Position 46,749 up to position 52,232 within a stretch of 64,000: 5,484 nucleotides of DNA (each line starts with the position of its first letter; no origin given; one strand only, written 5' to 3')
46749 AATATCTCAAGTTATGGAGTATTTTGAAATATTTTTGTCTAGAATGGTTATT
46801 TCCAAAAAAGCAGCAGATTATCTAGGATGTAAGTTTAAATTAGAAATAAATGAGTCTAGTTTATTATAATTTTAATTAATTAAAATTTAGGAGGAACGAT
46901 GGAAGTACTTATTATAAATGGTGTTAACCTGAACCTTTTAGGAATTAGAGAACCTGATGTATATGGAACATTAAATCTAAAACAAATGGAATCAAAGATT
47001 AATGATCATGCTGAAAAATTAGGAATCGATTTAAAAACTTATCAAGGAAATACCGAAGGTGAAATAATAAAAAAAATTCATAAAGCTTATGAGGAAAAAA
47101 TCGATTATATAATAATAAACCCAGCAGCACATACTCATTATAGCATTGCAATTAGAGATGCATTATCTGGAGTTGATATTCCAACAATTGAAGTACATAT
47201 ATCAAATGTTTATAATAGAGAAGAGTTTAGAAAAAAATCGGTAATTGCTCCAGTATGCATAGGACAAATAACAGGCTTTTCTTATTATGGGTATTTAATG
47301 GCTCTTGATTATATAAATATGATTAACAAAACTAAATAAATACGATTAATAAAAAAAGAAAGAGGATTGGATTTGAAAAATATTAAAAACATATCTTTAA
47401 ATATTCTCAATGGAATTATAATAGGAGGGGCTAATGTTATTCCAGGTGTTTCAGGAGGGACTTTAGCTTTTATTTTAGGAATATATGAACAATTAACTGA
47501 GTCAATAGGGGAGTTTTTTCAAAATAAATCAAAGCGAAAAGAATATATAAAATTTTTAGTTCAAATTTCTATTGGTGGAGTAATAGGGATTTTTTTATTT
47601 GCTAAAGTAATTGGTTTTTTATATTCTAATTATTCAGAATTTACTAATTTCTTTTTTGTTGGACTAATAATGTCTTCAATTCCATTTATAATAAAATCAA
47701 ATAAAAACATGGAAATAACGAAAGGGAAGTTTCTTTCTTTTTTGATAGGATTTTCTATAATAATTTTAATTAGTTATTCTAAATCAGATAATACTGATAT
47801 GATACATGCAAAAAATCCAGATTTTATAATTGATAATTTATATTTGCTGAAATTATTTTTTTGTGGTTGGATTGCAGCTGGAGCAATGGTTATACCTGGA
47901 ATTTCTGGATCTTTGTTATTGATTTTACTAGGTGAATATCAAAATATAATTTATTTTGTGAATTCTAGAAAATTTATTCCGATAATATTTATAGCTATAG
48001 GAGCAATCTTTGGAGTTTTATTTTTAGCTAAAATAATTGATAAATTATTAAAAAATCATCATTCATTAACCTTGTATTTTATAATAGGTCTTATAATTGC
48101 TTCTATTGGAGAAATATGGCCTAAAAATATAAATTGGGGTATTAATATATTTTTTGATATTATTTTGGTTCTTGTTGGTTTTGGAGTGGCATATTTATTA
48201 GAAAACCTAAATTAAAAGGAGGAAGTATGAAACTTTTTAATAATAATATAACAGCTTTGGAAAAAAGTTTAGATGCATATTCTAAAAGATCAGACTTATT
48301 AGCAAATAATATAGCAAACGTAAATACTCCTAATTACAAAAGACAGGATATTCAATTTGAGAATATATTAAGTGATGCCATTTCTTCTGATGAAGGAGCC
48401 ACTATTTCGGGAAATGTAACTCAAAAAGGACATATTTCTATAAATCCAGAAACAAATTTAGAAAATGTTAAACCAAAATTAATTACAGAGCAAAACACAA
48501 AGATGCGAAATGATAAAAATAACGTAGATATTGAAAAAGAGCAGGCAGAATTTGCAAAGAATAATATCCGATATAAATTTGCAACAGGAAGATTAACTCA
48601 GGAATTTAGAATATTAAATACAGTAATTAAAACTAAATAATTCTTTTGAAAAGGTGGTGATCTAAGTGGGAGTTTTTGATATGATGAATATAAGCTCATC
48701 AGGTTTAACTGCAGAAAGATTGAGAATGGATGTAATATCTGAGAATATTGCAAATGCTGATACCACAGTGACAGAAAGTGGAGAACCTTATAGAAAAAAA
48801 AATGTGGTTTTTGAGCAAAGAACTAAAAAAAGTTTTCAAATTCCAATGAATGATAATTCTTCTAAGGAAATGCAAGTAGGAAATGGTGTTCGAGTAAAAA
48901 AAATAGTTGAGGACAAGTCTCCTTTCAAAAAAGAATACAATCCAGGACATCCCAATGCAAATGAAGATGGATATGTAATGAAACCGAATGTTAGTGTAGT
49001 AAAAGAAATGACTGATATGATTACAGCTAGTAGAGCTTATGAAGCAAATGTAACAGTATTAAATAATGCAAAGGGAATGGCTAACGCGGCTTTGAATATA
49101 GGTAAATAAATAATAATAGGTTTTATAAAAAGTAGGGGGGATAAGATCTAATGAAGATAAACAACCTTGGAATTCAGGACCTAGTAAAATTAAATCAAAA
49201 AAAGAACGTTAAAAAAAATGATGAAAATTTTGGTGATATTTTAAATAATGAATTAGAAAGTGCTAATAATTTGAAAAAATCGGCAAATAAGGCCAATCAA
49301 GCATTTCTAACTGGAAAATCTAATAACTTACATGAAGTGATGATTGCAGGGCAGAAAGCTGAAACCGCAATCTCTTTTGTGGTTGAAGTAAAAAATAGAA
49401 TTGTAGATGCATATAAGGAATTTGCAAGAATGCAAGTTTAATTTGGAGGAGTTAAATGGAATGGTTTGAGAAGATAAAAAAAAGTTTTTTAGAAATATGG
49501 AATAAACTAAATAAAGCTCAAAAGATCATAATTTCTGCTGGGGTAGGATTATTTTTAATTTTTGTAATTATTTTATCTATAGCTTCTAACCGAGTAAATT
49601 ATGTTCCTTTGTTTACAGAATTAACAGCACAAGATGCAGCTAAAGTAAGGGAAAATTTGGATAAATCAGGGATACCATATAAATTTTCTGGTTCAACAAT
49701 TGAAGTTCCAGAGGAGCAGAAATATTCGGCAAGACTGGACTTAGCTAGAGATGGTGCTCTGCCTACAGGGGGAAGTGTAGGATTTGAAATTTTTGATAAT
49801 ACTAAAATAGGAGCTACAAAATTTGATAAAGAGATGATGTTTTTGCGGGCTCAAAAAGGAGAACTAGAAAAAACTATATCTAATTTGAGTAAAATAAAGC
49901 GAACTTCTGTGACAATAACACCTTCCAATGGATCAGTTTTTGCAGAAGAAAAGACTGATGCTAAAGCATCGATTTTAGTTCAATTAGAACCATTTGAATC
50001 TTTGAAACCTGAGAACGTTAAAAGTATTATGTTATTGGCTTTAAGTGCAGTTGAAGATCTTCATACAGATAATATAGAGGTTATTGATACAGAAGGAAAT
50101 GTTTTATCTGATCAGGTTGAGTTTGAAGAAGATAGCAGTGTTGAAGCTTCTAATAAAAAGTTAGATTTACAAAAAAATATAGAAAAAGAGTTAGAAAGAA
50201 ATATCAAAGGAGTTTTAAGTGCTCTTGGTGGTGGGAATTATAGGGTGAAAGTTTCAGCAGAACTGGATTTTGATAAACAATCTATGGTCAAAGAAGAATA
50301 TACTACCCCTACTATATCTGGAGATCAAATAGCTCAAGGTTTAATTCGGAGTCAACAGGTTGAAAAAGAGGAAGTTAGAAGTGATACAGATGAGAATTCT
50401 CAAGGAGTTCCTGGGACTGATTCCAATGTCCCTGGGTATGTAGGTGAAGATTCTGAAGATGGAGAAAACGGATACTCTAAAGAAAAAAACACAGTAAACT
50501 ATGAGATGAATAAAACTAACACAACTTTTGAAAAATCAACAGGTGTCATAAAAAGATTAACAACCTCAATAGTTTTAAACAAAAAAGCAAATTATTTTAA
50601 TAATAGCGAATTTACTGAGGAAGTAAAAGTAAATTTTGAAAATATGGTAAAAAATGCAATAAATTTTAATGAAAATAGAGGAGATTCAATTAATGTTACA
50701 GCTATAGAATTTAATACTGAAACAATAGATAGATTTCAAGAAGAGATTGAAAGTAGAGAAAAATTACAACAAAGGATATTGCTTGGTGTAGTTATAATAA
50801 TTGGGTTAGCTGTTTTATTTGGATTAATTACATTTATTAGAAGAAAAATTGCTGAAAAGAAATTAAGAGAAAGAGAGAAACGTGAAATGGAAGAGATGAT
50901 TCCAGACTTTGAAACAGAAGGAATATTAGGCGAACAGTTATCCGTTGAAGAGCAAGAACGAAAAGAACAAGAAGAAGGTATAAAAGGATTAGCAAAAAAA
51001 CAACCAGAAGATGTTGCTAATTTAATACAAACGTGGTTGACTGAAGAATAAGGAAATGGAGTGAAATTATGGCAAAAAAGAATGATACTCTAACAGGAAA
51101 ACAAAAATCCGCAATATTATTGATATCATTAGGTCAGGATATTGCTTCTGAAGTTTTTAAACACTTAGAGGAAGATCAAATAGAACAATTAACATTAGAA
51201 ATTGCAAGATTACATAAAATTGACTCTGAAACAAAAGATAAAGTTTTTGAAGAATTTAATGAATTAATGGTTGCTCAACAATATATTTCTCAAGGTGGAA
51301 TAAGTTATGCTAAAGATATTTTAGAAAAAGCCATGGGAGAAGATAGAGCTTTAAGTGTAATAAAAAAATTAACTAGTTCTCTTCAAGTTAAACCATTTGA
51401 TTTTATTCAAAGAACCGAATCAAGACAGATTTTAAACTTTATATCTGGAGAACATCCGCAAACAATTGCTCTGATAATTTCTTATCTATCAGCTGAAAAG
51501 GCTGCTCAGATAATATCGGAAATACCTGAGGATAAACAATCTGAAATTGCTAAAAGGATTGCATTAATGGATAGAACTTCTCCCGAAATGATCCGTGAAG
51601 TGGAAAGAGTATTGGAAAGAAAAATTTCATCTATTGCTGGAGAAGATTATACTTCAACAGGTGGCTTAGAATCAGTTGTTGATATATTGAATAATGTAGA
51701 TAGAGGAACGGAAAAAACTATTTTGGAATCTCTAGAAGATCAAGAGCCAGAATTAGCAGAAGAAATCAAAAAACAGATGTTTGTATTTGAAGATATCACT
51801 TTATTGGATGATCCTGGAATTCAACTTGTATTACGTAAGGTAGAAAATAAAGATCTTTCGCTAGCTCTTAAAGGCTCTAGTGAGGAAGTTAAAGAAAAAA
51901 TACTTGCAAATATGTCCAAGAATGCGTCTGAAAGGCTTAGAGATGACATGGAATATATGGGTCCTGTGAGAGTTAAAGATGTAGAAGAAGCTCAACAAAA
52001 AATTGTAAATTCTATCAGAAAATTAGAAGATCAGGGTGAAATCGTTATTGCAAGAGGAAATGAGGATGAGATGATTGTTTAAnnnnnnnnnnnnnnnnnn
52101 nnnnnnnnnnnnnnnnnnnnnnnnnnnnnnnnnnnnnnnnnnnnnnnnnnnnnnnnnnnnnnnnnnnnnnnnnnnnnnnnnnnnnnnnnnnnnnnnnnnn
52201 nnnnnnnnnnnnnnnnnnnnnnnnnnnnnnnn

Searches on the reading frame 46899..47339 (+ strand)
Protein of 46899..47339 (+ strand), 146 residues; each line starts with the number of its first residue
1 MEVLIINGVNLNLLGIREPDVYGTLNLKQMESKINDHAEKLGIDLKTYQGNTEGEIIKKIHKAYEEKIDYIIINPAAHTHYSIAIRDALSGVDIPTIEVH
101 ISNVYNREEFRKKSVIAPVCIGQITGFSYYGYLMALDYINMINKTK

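Call 92: search_protein_families(library=pfam, proteins=[window:46899-47339:+], max_evalue=0.00001)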
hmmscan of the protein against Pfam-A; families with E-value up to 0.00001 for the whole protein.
window:46899-47339:+ (146 aa): 1 family
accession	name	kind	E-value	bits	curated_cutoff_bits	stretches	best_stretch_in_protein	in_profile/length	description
PF01220.24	DHquinase_II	-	2.1e-56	189.9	23.3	1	3-139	2-137/138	Dehydroquinase class II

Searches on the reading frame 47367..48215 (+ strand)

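Call 92: search_protein_families(library=pfam, proteins=[window:47367-48215:+], max_evalue=0.00001)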
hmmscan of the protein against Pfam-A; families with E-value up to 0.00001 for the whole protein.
window:47367-48215:+ (282 aa): 1 family
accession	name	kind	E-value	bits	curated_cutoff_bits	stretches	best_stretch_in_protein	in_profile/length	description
PF04018.18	VCA0040-like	-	3.5e-55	187.7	26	1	19-253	1-231/246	Undecaprenyl phosphate translocase-like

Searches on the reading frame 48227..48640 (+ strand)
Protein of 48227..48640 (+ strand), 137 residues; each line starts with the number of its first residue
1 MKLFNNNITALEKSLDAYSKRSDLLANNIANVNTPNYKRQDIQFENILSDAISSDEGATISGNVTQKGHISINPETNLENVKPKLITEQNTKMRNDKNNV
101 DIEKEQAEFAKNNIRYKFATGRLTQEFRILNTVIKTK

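Call 92: search_protein_families(library=pfam, proteins=[window:48227-48640:+], max_evalue=0.00001)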
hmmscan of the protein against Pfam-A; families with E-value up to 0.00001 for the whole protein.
window:48227-48640:+ (137 aa): 1 family
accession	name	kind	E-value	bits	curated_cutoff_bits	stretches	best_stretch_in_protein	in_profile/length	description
PF00460.25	Flg_bb_rod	-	2e-06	28.1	20.7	1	19-38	12-31/31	Flagella basal body rod protein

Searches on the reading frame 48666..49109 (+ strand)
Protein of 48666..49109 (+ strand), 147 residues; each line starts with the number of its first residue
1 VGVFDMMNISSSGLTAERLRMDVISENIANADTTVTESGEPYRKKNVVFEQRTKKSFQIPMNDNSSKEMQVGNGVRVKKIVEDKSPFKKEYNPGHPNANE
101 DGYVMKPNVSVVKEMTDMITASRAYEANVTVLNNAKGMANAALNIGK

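Call 92: search_protein_families(library=pfam, proteins=[window:48666-49109:+], max_evalue=0.00001)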
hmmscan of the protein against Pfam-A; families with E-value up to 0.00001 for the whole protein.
window:48666-49109:+ (147 aa): 2 families
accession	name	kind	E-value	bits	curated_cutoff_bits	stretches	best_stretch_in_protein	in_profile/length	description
PF06429.18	Flg_bbr_C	-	2.9e-15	55.9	23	1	101-145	2-46/46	Flagellar basal body rod FlgEFG protein C-terminal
PF00460.25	Flg_bb_rod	-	3.8e-09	36.7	20.7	1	7-34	1-28/31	Flagella basal body rod protein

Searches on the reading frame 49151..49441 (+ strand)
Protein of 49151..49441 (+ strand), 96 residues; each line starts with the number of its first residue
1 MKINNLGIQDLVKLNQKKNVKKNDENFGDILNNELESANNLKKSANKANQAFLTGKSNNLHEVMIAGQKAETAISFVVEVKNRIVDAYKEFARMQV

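Call 92: search_protein_families(library=pfam, proteins=[window:49151-49441:+], max_evalue=0.00001)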
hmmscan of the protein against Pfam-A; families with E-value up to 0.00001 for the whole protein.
window:49151-49441:+ (96 aa): 1 family
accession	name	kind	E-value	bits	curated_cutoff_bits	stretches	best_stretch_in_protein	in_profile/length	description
PF02049.23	FliE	-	6.4e-25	87.6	22.4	1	15-96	8-89/89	Flagellar hook-basal body complex protein FliE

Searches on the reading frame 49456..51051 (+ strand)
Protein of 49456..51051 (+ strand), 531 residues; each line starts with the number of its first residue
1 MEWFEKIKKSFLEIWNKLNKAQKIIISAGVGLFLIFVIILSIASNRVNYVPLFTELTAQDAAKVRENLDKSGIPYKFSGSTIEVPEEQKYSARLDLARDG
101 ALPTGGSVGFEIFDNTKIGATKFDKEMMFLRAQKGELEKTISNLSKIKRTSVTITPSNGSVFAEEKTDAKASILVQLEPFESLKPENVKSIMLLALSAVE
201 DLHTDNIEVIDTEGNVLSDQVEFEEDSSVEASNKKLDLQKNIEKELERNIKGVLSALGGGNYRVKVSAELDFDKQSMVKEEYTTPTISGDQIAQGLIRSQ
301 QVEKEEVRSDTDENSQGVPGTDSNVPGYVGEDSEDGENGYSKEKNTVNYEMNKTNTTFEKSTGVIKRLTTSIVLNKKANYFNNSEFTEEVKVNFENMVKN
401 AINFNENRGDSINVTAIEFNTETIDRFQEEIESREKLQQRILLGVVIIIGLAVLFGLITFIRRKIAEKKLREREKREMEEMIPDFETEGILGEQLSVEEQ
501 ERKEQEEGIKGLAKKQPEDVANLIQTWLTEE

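Call 92: search_protein_families(library=pfam, proteins=[window:49456-51051:+], max_evalue=0.00001)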
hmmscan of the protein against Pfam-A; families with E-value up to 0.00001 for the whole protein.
window:49456-51051:+ (531 aa): 2 families
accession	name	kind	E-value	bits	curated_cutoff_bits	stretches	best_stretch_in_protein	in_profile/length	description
PF01514.23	YscJ_FliF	-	6e-51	173.3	24.4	1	45-218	2-178/179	Secretory protein of YscJ/FliF family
PF08345.17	YscJ_FliF_C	-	6.9e-33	114.6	23.8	1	256-419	4-147/147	Flagellar M-ring protein C-terminal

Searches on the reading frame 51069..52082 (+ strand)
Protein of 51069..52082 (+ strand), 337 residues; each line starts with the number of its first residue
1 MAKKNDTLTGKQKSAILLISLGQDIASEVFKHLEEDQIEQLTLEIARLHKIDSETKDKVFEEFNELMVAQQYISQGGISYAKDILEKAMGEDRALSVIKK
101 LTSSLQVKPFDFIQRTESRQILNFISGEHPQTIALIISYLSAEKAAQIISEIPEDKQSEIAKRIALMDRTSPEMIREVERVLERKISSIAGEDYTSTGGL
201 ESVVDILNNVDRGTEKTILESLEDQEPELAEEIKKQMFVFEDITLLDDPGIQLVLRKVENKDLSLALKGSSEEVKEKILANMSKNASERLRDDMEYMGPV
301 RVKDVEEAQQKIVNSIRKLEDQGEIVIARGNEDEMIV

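Call 92: search_protein_families(library=pfam, proteins=[window:51069-52082:+], max_evalue=0.00001)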
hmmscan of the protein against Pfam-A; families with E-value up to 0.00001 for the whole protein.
window:51069-52082:+ (337 aa): 4 families
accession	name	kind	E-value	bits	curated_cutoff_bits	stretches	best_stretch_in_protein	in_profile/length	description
PF01706.21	FliG_C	-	9.2e-47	158.2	23.3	1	220-327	1-108/108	FliG C-terminal domain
PF14842.11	FliG_N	-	1.9e-46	157.4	25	2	7-110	1-104/104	FliG N-terminal domain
PF14841.11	FliG_M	-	4.5e-34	117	25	1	119-191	2-74/76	FliG middle domain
PF03448.22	MgtE_N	-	2.7e-09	37.9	25.9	0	127-164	48-85/102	MgtE intracellular N domain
